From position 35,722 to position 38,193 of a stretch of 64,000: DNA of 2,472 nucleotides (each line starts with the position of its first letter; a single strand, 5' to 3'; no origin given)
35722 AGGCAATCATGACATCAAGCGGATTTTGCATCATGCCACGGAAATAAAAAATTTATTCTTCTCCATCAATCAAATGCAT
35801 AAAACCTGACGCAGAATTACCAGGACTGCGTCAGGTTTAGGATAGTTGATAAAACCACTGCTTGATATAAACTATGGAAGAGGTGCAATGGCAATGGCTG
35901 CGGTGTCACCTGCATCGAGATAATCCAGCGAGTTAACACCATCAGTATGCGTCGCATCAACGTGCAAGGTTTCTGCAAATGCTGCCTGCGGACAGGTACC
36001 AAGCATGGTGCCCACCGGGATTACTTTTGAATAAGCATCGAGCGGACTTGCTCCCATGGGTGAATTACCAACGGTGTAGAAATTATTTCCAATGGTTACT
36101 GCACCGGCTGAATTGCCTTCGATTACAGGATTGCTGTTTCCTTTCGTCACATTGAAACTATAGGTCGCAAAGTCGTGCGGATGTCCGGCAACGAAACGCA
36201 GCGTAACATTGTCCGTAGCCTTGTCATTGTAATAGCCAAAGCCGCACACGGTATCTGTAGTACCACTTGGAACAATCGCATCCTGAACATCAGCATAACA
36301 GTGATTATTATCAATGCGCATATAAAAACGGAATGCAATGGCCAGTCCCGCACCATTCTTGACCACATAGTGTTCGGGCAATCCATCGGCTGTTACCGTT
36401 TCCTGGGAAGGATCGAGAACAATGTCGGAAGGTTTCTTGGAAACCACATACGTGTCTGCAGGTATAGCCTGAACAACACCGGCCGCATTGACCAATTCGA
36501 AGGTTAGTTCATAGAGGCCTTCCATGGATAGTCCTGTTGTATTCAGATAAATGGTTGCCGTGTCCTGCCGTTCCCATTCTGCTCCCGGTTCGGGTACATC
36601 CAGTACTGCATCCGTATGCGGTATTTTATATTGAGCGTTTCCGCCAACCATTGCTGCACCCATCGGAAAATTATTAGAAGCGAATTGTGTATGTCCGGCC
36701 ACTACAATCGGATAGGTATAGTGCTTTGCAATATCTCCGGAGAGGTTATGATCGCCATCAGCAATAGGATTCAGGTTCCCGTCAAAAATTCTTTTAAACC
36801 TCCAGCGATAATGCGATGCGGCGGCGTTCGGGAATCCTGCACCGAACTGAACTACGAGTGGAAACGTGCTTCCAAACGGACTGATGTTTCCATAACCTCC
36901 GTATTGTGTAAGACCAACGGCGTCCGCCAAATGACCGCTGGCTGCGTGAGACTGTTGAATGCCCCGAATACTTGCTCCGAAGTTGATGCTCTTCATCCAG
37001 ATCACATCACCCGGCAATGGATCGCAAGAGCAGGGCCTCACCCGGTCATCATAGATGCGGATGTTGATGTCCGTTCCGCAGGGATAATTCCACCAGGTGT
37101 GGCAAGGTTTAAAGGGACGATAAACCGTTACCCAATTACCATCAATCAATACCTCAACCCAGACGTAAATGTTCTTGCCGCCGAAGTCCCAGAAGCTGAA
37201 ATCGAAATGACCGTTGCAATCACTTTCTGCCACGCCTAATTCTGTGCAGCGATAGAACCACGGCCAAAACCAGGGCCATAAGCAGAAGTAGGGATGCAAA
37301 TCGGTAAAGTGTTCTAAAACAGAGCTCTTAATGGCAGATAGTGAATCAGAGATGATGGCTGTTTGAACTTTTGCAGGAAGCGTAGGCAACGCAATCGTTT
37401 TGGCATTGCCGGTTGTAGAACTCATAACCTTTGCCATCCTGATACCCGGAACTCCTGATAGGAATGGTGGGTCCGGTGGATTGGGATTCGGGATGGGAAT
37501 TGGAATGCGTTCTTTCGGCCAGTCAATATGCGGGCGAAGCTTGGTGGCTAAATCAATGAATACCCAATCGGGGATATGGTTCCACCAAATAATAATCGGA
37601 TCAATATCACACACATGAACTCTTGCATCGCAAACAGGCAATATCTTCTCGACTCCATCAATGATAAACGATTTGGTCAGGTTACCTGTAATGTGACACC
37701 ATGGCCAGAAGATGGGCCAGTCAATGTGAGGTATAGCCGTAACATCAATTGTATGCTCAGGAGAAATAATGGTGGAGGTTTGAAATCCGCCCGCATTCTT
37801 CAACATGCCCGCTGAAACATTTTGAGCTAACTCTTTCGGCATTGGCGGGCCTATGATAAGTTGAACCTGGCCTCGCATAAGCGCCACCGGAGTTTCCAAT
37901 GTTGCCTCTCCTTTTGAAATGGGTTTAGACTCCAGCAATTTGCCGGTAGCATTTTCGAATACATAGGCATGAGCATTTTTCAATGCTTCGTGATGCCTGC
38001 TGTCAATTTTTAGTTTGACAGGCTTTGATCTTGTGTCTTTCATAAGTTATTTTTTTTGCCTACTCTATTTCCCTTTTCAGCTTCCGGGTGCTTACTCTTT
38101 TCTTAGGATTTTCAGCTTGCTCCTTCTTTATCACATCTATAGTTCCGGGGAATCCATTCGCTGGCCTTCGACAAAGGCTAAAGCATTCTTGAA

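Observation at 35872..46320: Ten-kb minus-strand cluster of signal-peptide-less orphan proteins tied together by a repeated leader module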

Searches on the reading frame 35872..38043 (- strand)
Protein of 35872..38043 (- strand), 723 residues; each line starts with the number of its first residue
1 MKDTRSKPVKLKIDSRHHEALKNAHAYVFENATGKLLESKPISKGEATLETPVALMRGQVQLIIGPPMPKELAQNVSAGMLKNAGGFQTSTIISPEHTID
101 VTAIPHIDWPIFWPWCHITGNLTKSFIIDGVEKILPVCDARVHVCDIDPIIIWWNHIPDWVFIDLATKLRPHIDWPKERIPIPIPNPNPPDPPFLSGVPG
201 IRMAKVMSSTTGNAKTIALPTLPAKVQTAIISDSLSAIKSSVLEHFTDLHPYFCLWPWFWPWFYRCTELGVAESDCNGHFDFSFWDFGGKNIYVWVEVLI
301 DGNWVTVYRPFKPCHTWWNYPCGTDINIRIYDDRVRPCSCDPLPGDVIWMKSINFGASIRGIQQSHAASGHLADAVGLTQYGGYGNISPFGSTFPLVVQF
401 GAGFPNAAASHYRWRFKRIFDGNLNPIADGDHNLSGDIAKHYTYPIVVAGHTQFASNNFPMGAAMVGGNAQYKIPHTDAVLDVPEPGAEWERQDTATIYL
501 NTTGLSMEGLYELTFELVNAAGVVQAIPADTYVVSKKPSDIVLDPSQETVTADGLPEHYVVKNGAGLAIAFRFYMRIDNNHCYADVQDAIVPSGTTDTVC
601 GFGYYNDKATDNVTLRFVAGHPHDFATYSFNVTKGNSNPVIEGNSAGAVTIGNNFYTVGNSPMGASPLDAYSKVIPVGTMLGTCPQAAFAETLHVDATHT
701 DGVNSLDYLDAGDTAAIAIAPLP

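Call 7: search_protein_families(library=pfam, proteins=[window:35872-38043:-], max_evalue=0.01)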
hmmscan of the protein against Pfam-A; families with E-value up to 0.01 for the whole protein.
window:35872-38043:- (723 aa): 0 families

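Call 16: find_encoding_contigs(protein=window:35872-38043:-, flank=10000, max_places=6)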
Protein window:35872-38043:- (723 aa): 1 contig read that carries it; 1 place shown.
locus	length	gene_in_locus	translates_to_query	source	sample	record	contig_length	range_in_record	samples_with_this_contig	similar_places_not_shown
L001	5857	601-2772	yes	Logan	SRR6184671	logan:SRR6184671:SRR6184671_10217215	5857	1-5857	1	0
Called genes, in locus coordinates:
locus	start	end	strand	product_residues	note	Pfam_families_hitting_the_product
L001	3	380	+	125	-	?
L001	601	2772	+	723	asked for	-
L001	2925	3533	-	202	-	-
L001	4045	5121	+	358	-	PF11617:Cu-binding_MopE, PF18962:Por_Secre_tail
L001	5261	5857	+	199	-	?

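Call 18: find_homologous_proteins(query=window:35872-38043:-)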
Query window:35872-38043:- (723 aa): 171 proteins with E <= 0.001 among 6933 candidates; the best 120 are listed.
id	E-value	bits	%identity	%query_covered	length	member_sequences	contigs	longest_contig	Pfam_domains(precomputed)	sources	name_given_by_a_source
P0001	0.0e+0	1349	76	98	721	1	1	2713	-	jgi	jgi:hypothetical protein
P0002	0.0e+0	1285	74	99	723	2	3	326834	-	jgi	jgi:hypothetical protein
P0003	0.0e+0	1222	77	89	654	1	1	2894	-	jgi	jgi:hypothetical protein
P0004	0.0e+0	1194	69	100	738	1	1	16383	-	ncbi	-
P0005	8.4e-224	764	49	100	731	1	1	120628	-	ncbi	-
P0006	2.9e-220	752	48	100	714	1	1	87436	-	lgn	-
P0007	2.4e-218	745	48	100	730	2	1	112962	-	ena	-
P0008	1.3e-217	743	49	99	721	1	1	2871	-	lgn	-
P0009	3.5e-217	742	48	100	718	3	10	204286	-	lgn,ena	-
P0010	7.5e-215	734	47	99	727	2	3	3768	-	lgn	-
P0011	1.6e-214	733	49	98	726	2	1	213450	-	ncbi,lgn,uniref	ncbi:hypothetical protein [Flavobacterium sp.]|uniref:hypothetical protein n=1 Tax=Flavobacterium sp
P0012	1.8e-211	723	48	98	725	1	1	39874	-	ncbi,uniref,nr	ncbi:Ig-like domain-containing protein [Flavobacterium humi]|uniref:Uncharacterized protein n=1 Tax=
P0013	3.7e-210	718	46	99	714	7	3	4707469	-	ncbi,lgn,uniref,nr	ncbi:hypothetical protein D1013_11550 [Euzebyella marina]|uniref:Uncharacterized protein n=1 Tax=Euz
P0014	3.9e-203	695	47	100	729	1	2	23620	-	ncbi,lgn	-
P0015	6.7e-203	694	46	99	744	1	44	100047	-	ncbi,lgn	-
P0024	7.7e-169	582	41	100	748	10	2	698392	-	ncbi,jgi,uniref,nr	ncbi:hypothetical protein [Mucilaginibacter sp.]|jgi:hypothetical protein|uniref:hypothetical protei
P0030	2.1e-152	527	39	100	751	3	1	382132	-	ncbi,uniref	ncbi:hypothetical protein ABIB62_002993 [Mucilaginibacter sp. UYP25]|uniref:hypothetical protein n=1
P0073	2.1e-114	402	35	100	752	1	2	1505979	-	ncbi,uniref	ncbi:hypothetical protein [Dyella koreensis]|uniref:Uncharacterized protein n=1 Tax=Dyella koreensis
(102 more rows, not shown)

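Call 20: find_encoding_contigs(protein=P0002, flank=10000, max_places=2)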
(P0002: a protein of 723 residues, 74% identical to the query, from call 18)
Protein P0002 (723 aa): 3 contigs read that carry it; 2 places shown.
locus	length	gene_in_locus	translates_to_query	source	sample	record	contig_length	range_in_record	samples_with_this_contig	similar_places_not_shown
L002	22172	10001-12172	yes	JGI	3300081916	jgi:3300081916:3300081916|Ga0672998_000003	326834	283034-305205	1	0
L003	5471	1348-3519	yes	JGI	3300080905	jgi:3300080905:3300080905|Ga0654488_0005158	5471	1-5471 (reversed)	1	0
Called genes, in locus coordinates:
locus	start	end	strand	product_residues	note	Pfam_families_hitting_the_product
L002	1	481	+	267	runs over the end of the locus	PF00106:adh_short, PF13561:adh_short_C2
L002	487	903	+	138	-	PF01648:ACPS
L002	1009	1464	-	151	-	PF07606:DUF1569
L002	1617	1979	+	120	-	-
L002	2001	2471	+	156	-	PF14534:DUF4440 (weak)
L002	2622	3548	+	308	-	PF10988:DUF2807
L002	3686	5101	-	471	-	PF13088:BNR_2 (faint), PF02012:BNR (faint), PF14870:PSII_BNR (weak), PF15902:Sortilin-Vps10 (weak), PF18962:Por_Secre_tail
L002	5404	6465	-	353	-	PF11138:DUF2911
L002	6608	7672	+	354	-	PF06580:His_kinase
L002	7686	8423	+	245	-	PF00072:Response_reg, PF04397:LytTR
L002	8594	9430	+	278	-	PF06439:3keto-disac_hyd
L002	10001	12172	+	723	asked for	-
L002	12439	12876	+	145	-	-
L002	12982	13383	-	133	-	-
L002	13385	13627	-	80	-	-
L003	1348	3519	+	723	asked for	-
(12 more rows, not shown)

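Call 21: find_encoding_contigs(protein=P0013, flank=10000, max_places=2)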
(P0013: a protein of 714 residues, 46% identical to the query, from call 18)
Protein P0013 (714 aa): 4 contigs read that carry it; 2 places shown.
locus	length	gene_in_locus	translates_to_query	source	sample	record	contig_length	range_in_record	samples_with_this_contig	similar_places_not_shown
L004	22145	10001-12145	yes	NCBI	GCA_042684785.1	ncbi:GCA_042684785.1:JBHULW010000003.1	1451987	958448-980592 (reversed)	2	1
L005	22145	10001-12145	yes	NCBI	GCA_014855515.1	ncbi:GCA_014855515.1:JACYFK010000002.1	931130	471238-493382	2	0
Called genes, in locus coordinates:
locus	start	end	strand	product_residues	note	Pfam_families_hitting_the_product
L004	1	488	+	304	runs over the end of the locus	PF12833:HTH_18, PF00165:HTH_AraC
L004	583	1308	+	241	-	PF00795:CN_hydrolase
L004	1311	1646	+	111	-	PF26421:Avidin_like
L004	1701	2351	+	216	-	PF08818:DUF1801, PF13376:OmdA, PF09360:zf-CDGSH (weak)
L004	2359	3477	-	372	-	PF02469:Fasciclin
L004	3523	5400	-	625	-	PF03150:CCP_MauG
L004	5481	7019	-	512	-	-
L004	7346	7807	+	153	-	-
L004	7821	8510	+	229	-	PF00657:Lipase_GDSL, PF13472:Lipase_GDSL_2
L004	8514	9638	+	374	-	PF01408:GFO_IDH_MocA, PF02894:GFO_IDH_MocA_C (weak), PF22725:GFO_IDH_MocA_C3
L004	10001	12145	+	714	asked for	-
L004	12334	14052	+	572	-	PF00890:FAD_binding_2, PF01266:DAO (weak), PF01593:Amino_oxidase, PF03486:HI0933_like (faint), PF07992:Pyr_redox_2 (faint), PF12831:FAD_oxidored (weak), PF13450:NAD_binding_8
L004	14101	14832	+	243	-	PF01925:TauE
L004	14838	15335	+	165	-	PF05163:DinB, PF12867:DinB_2 (weak)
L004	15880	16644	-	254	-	PF00106:adh_short, PF08659:KR, PF13561:adh_short_C2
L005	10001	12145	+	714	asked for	-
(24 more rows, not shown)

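Call 22: find_encoding_contigs(protein=P0073, flank=10000, max_places=2)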
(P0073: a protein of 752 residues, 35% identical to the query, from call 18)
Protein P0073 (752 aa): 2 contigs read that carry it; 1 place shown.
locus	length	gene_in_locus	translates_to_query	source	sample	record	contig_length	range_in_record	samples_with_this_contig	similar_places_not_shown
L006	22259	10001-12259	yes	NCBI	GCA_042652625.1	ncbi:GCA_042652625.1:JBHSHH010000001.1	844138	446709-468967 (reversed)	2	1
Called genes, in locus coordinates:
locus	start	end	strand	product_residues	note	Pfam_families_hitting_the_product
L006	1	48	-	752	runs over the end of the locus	PF15902:Sortilin-Vps10 (faint)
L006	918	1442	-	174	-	-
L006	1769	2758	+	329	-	PF00144:Beta-lactamase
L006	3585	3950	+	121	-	PF03795:YCII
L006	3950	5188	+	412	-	PF04542:Sigma70_r2 (weak), PF08281:Sigma70_r4_2 (weak), PF20239:DUF6596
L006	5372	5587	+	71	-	PF01361:Tautomerase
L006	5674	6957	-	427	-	PF00657:Lipase_GDSL, PF13472:Lipase_GDSL_2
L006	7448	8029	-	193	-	PF01292:Ni_hydr_CYTB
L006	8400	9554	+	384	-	PF01757:Acyl_transf_3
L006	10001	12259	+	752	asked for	-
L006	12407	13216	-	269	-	PF00753:Lactamase_B, PF19583:ODP (faint), PF23023:Anti-Pycsar_Apyc1, PF12706:Lactamase_B_2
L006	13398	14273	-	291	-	PF00126:HTH_1, PF03466:LysR_substrate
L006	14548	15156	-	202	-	-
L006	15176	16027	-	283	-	PF00561:Abhydrolase_1, PF12697:Abhydrolase_6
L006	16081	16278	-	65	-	PF01361:Tautomerase, PF14552:Tautomerase_2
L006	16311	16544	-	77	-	-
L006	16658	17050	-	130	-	-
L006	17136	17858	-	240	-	PF23441:SDR, PF00106:adh_short, PF01370:Epimerase (weak), PF08659:KR (weak), PF13561:adh_short_C2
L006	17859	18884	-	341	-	PF01522:Polysacc_deac_1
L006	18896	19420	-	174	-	PF07366:SnoaL, PF12680:SnoaL_2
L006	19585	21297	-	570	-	PF02776:TPP_enzyme_N, PF00205:TPP_enzyme_M, PF02775:TPP_enzyme_C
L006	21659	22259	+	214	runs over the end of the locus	PF00072:Response_reg, PF00196:GerE, PF04545:Sigma70_r4 (weak), PF08281:Sigma70_r4_2 (weak)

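Call 31: search_protein_families(library=pfam, proteins=[window:35872-38043:-], max_evalue=10)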
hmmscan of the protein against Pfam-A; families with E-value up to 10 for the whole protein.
window:35872-38043:- (723 aa): 0 families

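Call 32: search_protein_families(library=ncbifam, proteins=[window:35872-38043:-], max_evalue=1)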
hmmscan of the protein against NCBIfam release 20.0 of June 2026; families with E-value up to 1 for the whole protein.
window:35872-38043:- (723 aa): 0 families

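Call 74: find_encoding_contigs(protein=P0004, flank=10000, max_places=2)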
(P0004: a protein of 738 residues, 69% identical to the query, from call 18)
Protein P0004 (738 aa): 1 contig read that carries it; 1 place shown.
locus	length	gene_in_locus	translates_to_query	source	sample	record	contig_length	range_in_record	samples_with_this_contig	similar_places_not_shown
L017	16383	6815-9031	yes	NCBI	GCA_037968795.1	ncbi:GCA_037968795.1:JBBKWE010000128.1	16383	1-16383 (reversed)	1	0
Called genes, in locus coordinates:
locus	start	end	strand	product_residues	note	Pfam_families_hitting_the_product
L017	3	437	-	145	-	?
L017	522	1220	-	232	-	PF00106:adh_short, PF08659:KR, PF13561:adh_short_C2, PF23441:SDR (weak)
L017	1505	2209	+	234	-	PF00702:Hydrolase, PF13419:HAD_2, PF13242:Hydrolase_like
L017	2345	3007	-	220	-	PF02666:PS_Dcarbxylase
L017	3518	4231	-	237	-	PF13568:OMP_b-brl_2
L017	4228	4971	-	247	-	PF01135:PCMT (faint), PF01209:Ubie_methyltran, PF13489:Methyltransf_23, PF13847:Methyltransf_31, PF08241:Methyltransf_11, PF08242:Methyltransf_12, PF13649:Methyltransf_25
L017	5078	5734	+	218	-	PF03193:RsgA_GTPase (faint), PF00350:Dynamin_N (faint), PF01926:MMR_HSR1, PF02421:FeoB_N (weak)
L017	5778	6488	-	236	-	-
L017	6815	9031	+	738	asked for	-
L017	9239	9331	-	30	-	-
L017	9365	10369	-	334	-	PF01073:3Beta_HSD, PF01370:Epimerase, PF02719:Polysacc_synt_2 (weak), PF05368:NmrA, PF07993:NAD_binding_4 (faint), PF13460:NAD_binding_10, PF16363:GDP_Man_Dehyd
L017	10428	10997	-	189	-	PF00027:cNMP_binding (weak)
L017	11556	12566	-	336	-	-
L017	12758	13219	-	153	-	-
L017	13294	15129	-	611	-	-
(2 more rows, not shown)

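Call 83: predict_structure(alignment_id=A7)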
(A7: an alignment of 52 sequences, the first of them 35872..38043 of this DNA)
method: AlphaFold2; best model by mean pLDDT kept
length: 723 residues; sequences in the alignment: 52
mean_pLDDT: 83.2   pTM: 0.67
mean pLDDT of the five models: 83.2, 81.9, 81.7, 81.1, 80.3
residues with pLDDT >= 90: 322; 70-90: 309; 50-70: 42; < 50: 50
segments of 3 or more residues with pLDDT < 50: 1-3, 175-217, 315-318
pLDDT, mean of each block of 10 residues (from residue 1): 65 83 87 84 88 82 84 74 77 81 71 74 81 84 82 84 89 52 35 31 31 44 85 88 84 76 82 85 72 84 80 52 78 82 91 93 95 95 93 95 93 96 93 93 85 84 93 95 93 92 87 97 96 93 87 96 97 97 91 73 88 94 95 89 94 90 69 94 92 96 91 92 85
secondary structure, 60 per line:
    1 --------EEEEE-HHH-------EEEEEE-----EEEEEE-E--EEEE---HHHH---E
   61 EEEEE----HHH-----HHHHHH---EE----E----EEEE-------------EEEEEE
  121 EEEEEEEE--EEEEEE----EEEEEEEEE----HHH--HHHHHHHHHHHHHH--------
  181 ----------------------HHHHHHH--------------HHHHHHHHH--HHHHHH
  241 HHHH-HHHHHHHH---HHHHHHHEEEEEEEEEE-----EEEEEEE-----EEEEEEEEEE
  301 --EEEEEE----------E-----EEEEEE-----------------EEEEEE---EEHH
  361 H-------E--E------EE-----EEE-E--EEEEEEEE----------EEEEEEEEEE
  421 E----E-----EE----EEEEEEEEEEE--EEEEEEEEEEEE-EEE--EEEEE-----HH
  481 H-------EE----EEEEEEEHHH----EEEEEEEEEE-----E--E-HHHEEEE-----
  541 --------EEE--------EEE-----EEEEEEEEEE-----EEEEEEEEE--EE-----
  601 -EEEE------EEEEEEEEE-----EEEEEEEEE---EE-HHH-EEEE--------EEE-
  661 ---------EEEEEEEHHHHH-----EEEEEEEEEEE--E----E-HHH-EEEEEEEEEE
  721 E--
elements in order (helices of 4 or more, strands of 3 or more residues): E9-13 E25-30 E36-41 E46-49 H53-56 E60-65 H78-83 E98-101 E115-128 E131-136 E141-149 H159-172 H203-209 H224-232 H235-244 H246-253 H257-263 E264-273 E279-285 E291-300 E303-308 E325-330 E348-353 E386-388 E393-400 E411-421 E438-448 E451-462 E464-466 E469-473 E495-501 E509-518 E532-535 E549-551 E560-562 E568-577 E583-591 E602-605 E612-620 E626-634 E645-648 E657-659 E670-676 H677-681 E687-697 E711-721

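Call 87: fold_search(model_id=the predicted structure, library=pdb)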
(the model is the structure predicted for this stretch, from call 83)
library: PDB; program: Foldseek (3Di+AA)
matches with E <= 10: 1414; with E <= 0.001: 32
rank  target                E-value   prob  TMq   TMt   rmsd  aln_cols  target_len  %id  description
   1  7ptp_A                2.6e-05  0.69  0.12  0.12  30.6       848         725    8  In-situ structure of pentameric S-layer protein (released 2021-12-15)
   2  8oxy_A                5.1e-05  0.96  0.10  0.10  13.9       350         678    7  Transglutaminase 3 without calcium in complex with DH patient-derived Fab DH63-B02 (released 2023-10-18)
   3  5hcc_B                6.7e-05  0.63  0.10  0.12  30.2       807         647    8  Ternary complex of human Complement C5 with Ornithodoros moubata OmCI and Dermacentor andersoni RaCI3. (released 2016-03-30)
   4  3ly6_A                7.1e-05  0.97  0.11  0.12  14.7       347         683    8  Crystal structure of human transglutaminase 2 complex with adenosine 5' Triphosphate (released 2010-08-18)
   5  8oxv_A                9.9e-05  0.89  0.12  0.12  17.1       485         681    7  Transglutaminase 3 zymogen in complex with DH patient-derived Fab DH63-B02 (released 2023-10-18)
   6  7ad6_B                1.5e-04  0.57  0.11  0.12  29.0       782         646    8  Crystal structure of human complement C5 in complex with the K92 bovine knob domain peptide. (released 2021-03-10)
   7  6kzb_A                1.5e-04  0.54  0.12  0.12  18.5       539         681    9  Transglutaminase2 complexed with calcium (released 2020-12-09)
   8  6xqq_B                1.6e-04  0.98  0.13  0.29  13.1       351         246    9  Structure of human D462-E4 TCR (released 2020-08-19)
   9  7ad7_B                2.0e-04  0.60  0.11  0.12  28.4       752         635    8  Crystal structure of human complement C5 in complex with the K8 bovine knob domain peptide. (released 2021-03-10)
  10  8ro5_B                2.3e-04  0.98  0.14  0.32  15.8       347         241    9  HLA-A3 restricted mG12V-TCR (released 2025-01-22)
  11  6rp9_L                2.4e-04  0.95  0.13  0.28  14.1       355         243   10  Crystal structure of the T-cell receptor NYE_S3 bound to HLA A2*01-SLLMWITQV (released 2020-01-15)
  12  5jpm_A                2.8e-04  0.60  0.11  0.12  29.7       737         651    7  Structure of the complex of human complement C4 with MASP-2 rebuilt using iMDFF (released 2016-08-10)
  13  7rks_L                3.0e-04  0.95  0.13  0.29  12.8       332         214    8  Structure of the SARS-CoV receptor binding domain in complex with the human neutralizing antibody Fab fragment, C118 (released 2021-09-22)
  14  7tyj_B                3.3e-04  0.92  0.17  0.28  26.6       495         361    9  Cryo-EM Structure of insulin receptor-related receptor (IRR) in apo-state captured at pH 7. The 3D refinement was focu (released 2023-02-15)
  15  6kzb_B                3.3e-04  0.89  0.11  0.12  13.5       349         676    8  Transglutaminase2 complexed with calcium (released 2020-12-09)
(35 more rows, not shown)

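Call 101: search_protein_families(library=padloc, proteins=[window:35872-38043:-], max_evalue=0.01)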
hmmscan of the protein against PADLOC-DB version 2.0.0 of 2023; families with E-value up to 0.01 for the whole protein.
window:35872-38043:- (723 aa): 0 families
